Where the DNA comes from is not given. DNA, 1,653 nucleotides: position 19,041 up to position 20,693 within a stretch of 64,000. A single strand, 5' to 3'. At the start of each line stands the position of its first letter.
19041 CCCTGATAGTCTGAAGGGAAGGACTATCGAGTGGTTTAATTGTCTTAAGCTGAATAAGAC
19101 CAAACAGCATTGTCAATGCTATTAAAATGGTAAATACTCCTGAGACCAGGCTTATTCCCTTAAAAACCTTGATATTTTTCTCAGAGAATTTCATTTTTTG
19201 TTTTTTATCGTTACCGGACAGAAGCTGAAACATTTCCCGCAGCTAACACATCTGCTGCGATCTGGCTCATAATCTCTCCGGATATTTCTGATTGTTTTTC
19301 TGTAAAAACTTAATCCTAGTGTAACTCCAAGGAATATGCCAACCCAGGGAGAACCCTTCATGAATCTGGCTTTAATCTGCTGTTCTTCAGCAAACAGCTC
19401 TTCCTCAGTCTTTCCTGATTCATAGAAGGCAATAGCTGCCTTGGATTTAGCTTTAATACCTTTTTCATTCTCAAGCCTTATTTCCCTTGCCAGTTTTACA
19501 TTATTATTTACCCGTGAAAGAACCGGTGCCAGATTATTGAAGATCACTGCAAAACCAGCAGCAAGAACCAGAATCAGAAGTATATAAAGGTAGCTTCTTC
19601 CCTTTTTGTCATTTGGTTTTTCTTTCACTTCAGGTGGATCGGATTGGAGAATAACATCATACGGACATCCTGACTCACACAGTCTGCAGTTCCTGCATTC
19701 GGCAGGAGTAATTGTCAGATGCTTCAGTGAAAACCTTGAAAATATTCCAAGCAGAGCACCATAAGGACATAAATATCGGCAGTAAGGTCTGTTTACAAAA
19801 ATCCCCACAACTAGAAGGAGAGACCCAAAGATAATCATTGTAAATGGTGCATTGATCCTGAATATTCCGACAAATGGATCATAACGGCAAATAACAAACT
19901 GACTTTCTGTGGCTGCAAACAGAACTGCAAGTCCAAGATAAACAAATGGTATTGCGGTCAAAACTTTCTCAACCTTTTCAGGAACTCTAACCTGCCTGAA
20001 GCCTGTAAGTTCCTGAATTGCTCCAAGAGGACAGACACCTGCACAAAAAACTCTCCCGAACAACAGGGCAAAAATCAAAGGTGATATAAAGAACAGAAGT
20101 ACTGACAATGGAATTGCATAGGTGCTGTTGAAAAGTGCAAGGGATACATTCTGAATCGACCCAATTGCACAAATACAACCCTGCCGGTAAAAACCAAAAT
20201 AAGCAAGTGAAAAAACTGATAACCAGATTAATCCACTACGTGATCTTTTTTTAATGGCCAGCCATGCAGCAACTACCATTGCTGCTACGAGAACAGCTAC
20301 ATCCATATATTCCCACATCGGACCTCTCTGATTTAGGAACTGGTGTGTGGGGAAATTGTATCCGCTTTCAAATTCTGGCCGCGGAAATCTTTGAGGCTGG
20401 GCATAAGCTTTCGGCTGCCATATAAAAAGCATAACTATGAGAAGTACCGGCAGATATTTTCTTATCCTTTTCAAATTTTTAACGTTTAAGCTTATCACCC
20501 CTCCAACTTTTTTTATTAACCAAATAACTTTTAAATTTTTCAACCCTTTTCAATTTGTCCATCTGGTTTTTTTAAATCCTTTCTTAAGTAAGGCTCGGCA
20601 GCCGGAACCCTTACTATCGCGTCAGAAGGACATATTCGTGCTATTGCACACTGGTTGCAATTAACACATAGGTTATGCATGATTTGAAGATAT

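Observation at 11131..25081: Eleven-gene coupled operon: beta-propeller paralogues around a NapG/NapH-type quinol-dehydrogenase module, with a GT4 and an ABC transporter but no recognisable terminal enzyme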

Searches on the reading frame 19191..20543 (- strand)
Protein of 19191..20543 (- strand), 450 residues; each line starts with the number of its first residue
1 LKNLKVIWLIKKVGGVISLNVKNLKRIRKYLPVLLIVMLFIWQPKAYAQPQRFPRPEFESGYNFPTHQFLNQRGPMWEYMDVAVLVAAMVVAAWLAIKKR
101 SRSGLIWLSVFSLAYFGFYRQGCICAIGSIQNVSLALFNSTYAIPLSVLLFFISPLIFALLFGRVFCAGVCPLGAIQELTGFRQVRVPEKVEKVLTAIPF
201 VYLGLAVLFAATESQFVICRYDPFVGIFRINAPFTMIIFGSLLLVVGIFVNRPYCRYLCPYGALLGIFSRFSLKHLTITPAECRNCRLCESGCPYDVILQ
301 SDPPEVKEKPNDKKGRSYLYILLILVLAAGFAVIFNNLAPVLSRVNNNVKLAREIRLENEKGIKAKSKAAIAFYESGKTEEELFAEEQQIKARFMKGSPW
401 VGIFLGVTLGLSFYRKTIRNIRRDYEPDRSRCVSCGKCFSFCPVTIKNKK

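Call 3: search_protein_families(library=pfam, proteins=[window:19191-20543:-], max_evalue=0.01)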
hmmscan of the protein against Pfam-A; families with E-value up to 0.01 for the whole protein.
window:19191-20543:- (450 aa): 11 families
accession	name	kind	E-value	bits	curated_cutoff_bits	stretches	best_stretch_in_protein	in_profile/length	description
PF12801.12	Fer4_5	-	1.5e-15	57.3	22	2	146-182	3-40/48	4Fe-4S binding domain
PF00037.32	Fer4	-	1.7e-09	37.5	21.1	1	427-444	3-20/24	4Fe-4S binding domain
PF12838.12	Fer4_7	-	2.9e-09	37.7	27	2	254-297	7-52/52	4Fe-4S dicluster domain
PF13187.11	Fer4_9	-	7.8e-07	29.5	27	1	426-445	34-50/52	4Fe-4S dicluster domain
PF14697.11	Fer4_21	-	8.9e-07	29.4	35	0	255-298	14-57/59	4Fe-4S dicluster domain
PF13484.11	Fer4_16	-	2.2e-05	25.6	30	0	282-309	1-27/66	4Fe-4S double cluster binding domain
PF25160.1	LdpA_Fe-S-bd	-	4.2e-05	23.7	27.6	0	429-445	25-41/49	LdpA Fe-S cluster-binding domain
PF12837.12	Fer4_6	-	7.1e-05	23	25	1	428-444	5-21/24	4Fe-4S binding domain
PF13237.11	Fer4_10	-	0.00039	20.7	25.5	1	428-444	5-21/53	4Fe-4S dicluster domain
PF12797.12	Fer4_2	-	0.0048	17.2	24.5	1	428-444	6-22/22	4Fe-4S binding domain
PF12800.12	Fer4_4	-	0.006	17.3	24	0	430-444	2-16/17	4Fe-4S binding domain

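Call 6: search_protein_families(library=ncbifam, proteins=[window:19191-20543:-], max_evalue=0.01)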
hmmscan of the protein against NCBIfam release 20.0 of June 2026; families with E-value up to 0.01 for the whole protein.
window:19191-20543:- (450 aa): 26 families (the best 25 are shown)
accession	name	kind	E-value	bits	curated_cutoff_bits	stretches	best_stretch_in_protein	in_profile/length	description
NF046105.1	TransRegNosR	equivalog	5.7e-16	58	1000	1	83-298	412-644/680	transcriptional regulator NosR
TIGR02163.1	napH_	subfamily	1.6e-15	57.3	213.05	1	139-301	53-221/255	NapH/MauN family ferredoxin-type protein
NF007013.0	PRK09477.1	equivalog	2e-14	53.4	234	1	152-301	90-244/286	quinol dehydrogenase ferredoxin subunit NapH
NF058577.1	FdxA_fam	equivalog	1.5e-07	31.5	65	1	418-444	24-50/52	4Fe-4S ferredoxin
NF038196.1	ferrodoxin_EFR1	subfamily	2.6e-06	27.6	75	0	413-445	170-199/242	EFR1 family ferrodoxin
TIGR04105.1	FeFe_hydrog_B1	subfamily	3.8e-06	25.8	450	1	254-304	120-165/462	monomeric [FeFe] hydrogenase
NF042909.1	FMH_DH_FwdF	exception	6.9e-06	25.4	375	0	167-308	146-284/336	tungsten-dependent formylmethanofuran dehydrogenase subunit FwdF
TIGR01971.1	NuoI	subfamily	1.2e-05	24.9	113.05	0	422-445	73-96/121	NADH-quinone oxidoreductase, chain I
NF045490.1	FdxA_Protbact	equivalog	4.1e-05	23.8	135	1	275-305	32-62/104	ferredoxin FdxA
TIGR01944.1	rnfB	subfamily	4.4e-05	23.1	68.7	0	255-305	121-167/190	RnfABCDGE type electron transport complex subunit B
NF008369.0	PRK11168.1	equivalog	6.6e-05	22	278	1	282-387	59-158/401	anaerobic glycerol-3-phosphate dehydrogenase subunit C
NF043039.1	HgcAB_like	equivalog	0.00011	22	285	0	150-301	168-320/350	HgcAB-like fusion protein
TIGR02512.1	FeFe_hydrog_A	subfamily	0.00014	20.8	405.95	0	425-445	45-65/375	[FeFe] hydrogenase, group A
NF004538.0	PRK05888.1-4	equivalog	0.00019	21.1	135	0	280-307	99-126/162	NADH-quinone oxidoreductase subunit NuoI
TIGR02700.1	flavo_MJ0208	hypoth_equivalog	0.00027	20.3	251.35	0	277-309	173-205/234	dihydromethanopterin reductase (acceptor)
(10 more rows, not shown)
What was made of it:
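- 19191..20543 (-): Gene F: membrane polyferredoxin of the Fer4_5 (NapH/NosR/CcoG) superfamily. It has about 7 TM segments, two CxxxCP motifs, and a ferredoxin domain whose two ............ halves are separated by a TM hairpin. Fer4_5 x2 57 bits (call 3). napH_ 57 bits against a 213 cut-off and NosR 58 bits against 1000 (call 6).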

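Call 8: find_homologous_proteins(query=window:19191-20543:-)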
Query window:19191-20543:- (450 aa): 7698 proteins with E <= 0.001 among 8000 candidates; the best 120 are listed.
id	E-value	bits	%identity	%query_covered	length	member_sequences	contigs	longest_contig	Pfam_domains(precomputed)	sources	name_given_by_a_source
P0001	0.0e+0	1016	99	100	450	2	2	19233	PF14697.12,PF12801.13,PF00037.33,PF12838.13,PF25160.2,PF13237.12,PF13187.12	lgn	-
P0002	1.7e-229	780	77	95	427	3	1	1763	PF14697.12,PF12801.13,PF00037.33,PF12838.13,PF13237.12,PF13187.12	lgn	-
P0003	1.1e-225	768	76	95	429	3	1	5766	PF14697.12,PF12801.13,PF00037.33,PF13484.12,PF12838.13,PF25160.2,PF13187.12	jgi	jgi:polyferredoxin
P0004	3.6e-224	763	75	95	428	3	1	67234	PF14697.12,PF12801.13,PF00037.33,PF13484.12,PF12838.13,PF25160.2,PF13187.12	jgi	jgi:NosR/NirI family nitrous oxide reductase transcriptional regulator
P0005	6.4e-224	762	76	95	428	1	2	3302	PF14697.12,PF12801.13,PF00037.33,PF13484.12,PF12838.13,PF13187.12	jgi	jgi:ferredoxin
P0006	4.8e-223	759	75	95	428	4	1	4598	PF14697.12,PF12801.13,PF00037.33,PF12838.13,PF25160.2,PF13187.12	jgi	jgi:ferredoxin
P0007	1.1e-222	758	76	95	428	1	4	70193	PF14697.12,PF12801.13,PF00037.33,PF13484.12,PF12838.13,PF25160.2,PF13187.12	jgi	jgi:ferredoxin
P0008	2.5e-222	756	75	94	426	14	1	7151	PF14697.12,PF12801.13,PF00037.33,PF13484.12,PF12838.13,PF13187.12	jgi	jgi:ferredoxin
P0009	3.5e-222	756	75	93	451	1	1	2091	PF14697.12,PF12801.13,PF00037.33,PF12838.13,PF13237.12,PF13187.12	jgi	-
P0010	6.5e-222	755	74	95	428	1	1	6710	PF14697.12,PF12801.13,PF00037.33,PF12838.13,PF13187.12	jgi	-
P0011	6.8e-222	755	76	94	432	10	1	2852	PF14697.12,PF12801.13,PF00037.33,PF12838.13,PF25160.2,PF13187.12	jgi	-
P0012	1.1e-221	754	76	95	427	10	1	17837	PF14697.12,PF12801.13,PF00037.33,PF13484.12,PF12838.13,PF13187.12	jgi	jgi:ferredoxin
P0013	1.4e-221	754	76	93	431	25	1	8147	PF14697.12,PF12801.13,PF00037.33,PF13484.12,PF12838.13,PF13187.12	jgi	jgi:NosR/NirI family nitrous oxide reductase transcriptional regulator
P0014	7.5e-221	752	76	94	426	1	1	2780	PF14697.12,PF12801.13,PF00037.33,PF13484.12,PF12838.13,PF25160.2,PF13187.12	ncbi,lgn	-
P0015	2.2e-220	750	75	94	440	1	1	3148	PF14697.12,PF12801.13,PF00037.33,PF13484.12,PF12838.13,PF25160.2,PF13237.12,PF13187.12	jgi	jgi:NosR/NirI family nitrous oxide reductase transcriptional regulator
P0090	3.9e-207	706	72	91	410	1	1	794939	PF14697.12,PF12801.13,PF00037.33,PF13484.12,PF12838.13,PF25160.2,PF13187.12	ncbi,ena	-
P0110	9.7e-202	689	69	95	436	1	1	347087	PF14697.12,PF12801.13,PF00037.33,PF13484.12,PF12838.13,PF13187.12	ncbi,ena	-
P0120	1.0e-198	679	68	94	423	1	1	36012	PF14697.12,PF12801.13,PF12837.13,PF00037.33,PF12838.13,PF13187.12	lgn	-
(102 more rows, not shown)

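Call 9: find_encoding_contigs(protein=P0090, flank=10000, max_places=2)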
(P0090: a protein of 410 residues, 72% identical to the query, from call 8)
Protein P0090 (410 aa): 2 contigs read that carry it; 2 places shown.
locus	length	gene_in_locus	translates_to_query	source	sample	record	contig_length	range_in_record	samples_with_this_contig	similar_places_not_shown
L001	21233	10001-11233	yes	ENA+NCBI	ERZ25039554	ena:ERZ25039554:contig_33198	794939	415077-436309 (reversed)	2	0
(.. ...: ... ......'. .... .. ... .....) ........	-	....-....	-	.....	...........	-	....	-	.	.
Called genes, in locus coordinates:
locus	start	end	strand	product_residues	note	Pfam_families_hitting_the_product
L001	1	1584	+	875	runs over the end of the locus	PF06452:CBM9_1, PF19313:DUF5916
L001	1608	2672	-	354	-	PF02126:PTE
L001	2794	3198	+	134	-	-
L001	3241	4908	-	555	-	PF13522:GATase_6, PF13537:GATase_7, PF12481:DUF3700, PF00733:Asn_synthase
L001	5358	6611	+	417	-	PF13360:PQQ_2, PF13570:Beta-prop_ACSF4 (weak)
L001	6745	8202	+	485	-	PF13360:PQQ_2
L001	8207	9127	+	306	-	-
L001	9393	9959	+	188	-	PF12838:Fer4_7 (faint), PF00037:Fer4 (faint), PF12837:Fer4_6 (faint)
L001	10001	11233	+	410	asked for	PF12801:Fer4_5, PF00037:Fer4 (faint), PF12838:Fer4_7 (faint), PF13187:Fer4_9 (faint), PF13484:Fer4_16 (faint), PF14697:Fer4_21 (faint), PF25160:LdpA_Fe-S-bd (faint), PF12801:Fer4_5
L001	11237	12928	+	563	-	PF13360:PQQ_2, PF13570:Beta-prop_ACSF4, PF13360:PQQ_2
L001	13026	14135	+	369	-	-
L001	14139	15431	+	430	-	PF13579:Glyco_trans_4_4 (weak), PF13439:Glyco_transf_4, PF00534:Glycos_transf_1, PF13692:Glyco_trans_1_4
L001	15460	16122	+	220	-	PF00005:ABC_tran, PF13304:AAA_21 (faint)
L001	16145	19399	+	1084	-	PF02687:FtsX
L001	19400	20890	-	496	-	PF13570:Beta-prop_ACSF4 (faint), PF01011:PQQ (faint), PF13360:PQQ_2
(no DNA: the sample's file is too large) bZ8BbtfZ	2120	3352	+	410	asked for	PF12801:Fer4_5, PF00037:Fer4 (faint), PF12838:Fer4_7 (faint), PF13187:Fer4_9 (faint), PF13484:Fer4_16 (faint), PF14697:Fer4_21 (faint), PF25160:LdpA_Fe-S-bd (faint), PF12801:Fer4_5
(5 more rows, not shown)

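Call 10: find_encoding_contigs(protein=P0110, flank=10000, max_places=2)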
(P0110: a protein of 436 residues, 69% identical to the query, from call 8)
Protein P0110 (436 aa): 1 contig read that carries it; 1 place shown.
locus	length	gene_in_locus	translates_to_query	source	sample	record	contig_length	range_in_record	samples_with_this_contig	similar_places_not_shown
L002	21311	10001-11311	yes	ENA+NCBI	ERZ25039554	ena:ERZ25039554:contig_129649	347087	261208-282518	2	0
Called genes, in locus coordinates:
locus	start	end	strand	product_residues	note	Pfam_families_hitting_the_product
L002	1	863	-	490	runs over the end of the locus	PF00884:Sulfatase, PF01663:Phosphodiest (faint), PF16347:SGSH_C, PF14707:Sulfatase_C (weak)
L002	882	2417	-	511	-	PF00884:Sulfatase, PF01663:Phosphodiest (faint)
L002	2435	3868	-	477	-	PF00884:Sulfatase, PF01663:Phosphodiest (weak), PF16347:SGSH_C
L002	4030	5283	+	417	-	PF13570:Beta-prop_ACSF4 (faint), PF25293:Beta-prop_EMC1_N (faint), PF13360:PQQ_2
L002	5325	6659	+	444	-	PF13570:Beta-prop_ACSF4 (faint), PF13360:PQQ_2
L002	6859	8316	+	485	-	PF13360:PQQ_2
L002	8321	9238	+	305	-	-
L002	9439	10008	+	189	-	PF13187:Fer4_9 (faint), PF12837:Fer4_6 (faint)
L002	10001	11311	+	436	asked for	PF12801:Fer4_5, PF12838:Fer4_7 (faint), PF14697:Fer4_21 (faint), PF00037:Fer4 (faint), PF13187:Fer4_9 (faint), PF13484:Fer4_16 (faint), PF12801:Fer4_5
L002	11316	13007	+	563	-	PF13360:PQQ_2, PF13570:Beta-prop_ACSF4, PF13360:PQQ_2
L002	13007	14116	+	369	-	-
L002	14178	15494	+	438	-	PF13439:Glyco_transf_4, PF00534:Glycos_transf_1, PF13692:Glyco_trans_1_4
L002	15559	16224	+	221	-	PF00005:ABC_tran, PF13304:AAA_21 (faint)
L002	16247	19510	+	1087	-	PF02687:FtsX (weak)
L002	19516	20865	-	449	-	PF13570:Beta-prop_ACSF4 (faint), PF01011:PQQ (faint), PF13360:PQQ_2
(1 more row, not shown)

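Call 11: find_encoding_contigs(protein=P0120, flank=10000, max_places=2)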
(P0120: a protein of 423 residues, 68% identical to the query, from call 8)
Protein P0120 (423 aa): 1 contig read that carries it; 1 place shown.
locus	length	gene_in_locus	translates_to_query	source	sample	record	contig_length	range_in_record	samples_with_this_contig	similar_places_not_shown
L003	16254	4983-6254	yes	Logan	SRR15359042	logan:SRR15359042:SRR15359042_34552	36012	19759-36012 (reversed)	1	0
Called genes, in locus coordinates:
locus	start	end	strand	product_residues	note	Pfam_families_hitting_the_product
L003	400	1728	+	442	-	PF13570:Beta-prop_ACSF4 (faint), PF13360:PQQ_2, PF25293:Beta-prop_EMC1_N (weak)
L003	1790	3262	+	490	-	PF13360:PQQ_2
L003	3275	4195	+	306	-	-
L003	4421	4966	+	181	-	PF12838:Fer4_7 (faint), PF00037:Fer4 (faint), PF12837:Fer4_6 (faint)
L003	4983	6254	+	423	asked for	PF12801:Fer4_5, PF00037:Fer4 (faint), PF12837:Fer4_6 (faint), PF12838:Fer4_7 (faint), PF13187:Fer4_9 (faint), PF14697:Fer4_21 (faint), PF12801:Fer4_5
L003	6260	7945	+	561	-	PF13360:PQQ_2 (weak), PF07774:EMC1_C (faint), PF13360:PQQ_2, PF13570:Beta-prop_ACSF4, PF13360:PQQ_2 (weak)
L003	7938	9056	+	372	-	PF13360:PQQ_2, PF01011:PQQ (faint), PF13570:Beta-prop_ACSF4, PF07774:EMC1_C (faint), PF13570:Beta-prop_ACSF4, PF13360:PQQ_2, PF13570:Beta-prop_ACSF4, PF13360:PQQ_2, +3 more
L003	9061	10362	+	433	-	PF13439:Glyco_transf_4, PF13579:Glyco_trans_4_4 (weak), PF00534:Glycos_transf_1, PF13692:Glyco_trans_1_4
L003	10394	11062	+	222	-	PF00005:ABC_tran, PF13175:AAA_15 (faint), PF13304:AAA_21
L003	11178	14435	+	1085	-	PF02687:FtsX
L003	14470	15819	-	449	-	PF13570:Beta-prop_ACSF4 (faint), PF13360:PQQ_2 (weak)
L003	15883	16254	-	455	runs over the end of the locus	PF00370:FGGY_N, PF21546:FGGY_C_2 (faint), PF02782:FGGY_C (weak)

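Call 18: search_solved_structures(query=window:19191-20543:-, max_evalue=0.01)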
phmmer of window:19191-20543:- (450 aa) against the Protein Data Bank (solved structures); distinct sequences matched with E-value up to 0.01: 0.

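Call 35: search_protein_representatives(protein=window:19191-20543:-)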
Query: 450 residues. Proteins with E-value up to 0.001 (for the whole library): 5572; up to 1e-10: 1447; up to 1e-30: 392. The best 150 are listed.
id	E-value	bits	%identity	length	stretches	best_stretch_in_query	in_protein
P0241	7.5e-118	410.4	46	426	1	28-444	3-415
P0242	2.3e-115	402.2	45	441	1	33-448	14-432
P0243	1.1e-114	400.0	45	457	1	39-444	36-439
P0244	4.3e-114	398.0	45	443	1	28-447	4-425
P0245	8.0e-114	397.2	47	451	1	24-444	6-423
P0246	8.3e-111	387.2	45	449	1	34-448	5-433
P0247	6.7e-109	380.9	46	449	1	42-443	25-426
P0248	1.9e-108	379.4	50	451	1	36-444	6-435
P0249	1.2e-107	376.8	43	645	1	50-444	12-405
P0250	1.9e-107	376.1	44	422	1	32-449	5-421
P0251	3.2e-107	375.4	44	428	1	42-444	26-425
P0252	1.1e-106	373.6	45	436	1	48-445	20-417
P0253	3.0e-105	368.9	42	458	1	49-447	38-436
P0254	1.3e-104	366.8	47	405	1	51-445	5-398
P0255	5.1e-104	364.8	44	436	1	34-444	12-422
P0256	5.5e-104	364.7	43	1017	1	54-446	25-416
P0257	1.5e-103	363.3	46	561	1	51-446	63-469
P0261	3.4e-101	355.5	43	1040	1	31-450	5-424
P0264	5.6e-101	354.8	43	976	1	51-444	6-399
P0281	4.7e-95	335.3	42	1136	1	49-445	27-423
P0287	3.7e-94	332.3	43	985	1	49-443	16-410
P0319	6.9e-89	315.0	39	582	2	77-450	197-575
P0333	1.5e-86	307.2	36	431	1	34-444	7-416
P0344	5.0e-85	302.3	38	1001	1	33-447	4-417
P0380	3.2e-79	283.1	39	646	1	49-444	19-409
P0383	7.2e-79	281.9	35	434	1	24-445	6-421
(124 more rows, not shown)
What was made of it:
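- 19191..20543 (-): 392 representative clusters at E<1e-30 (call 35).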
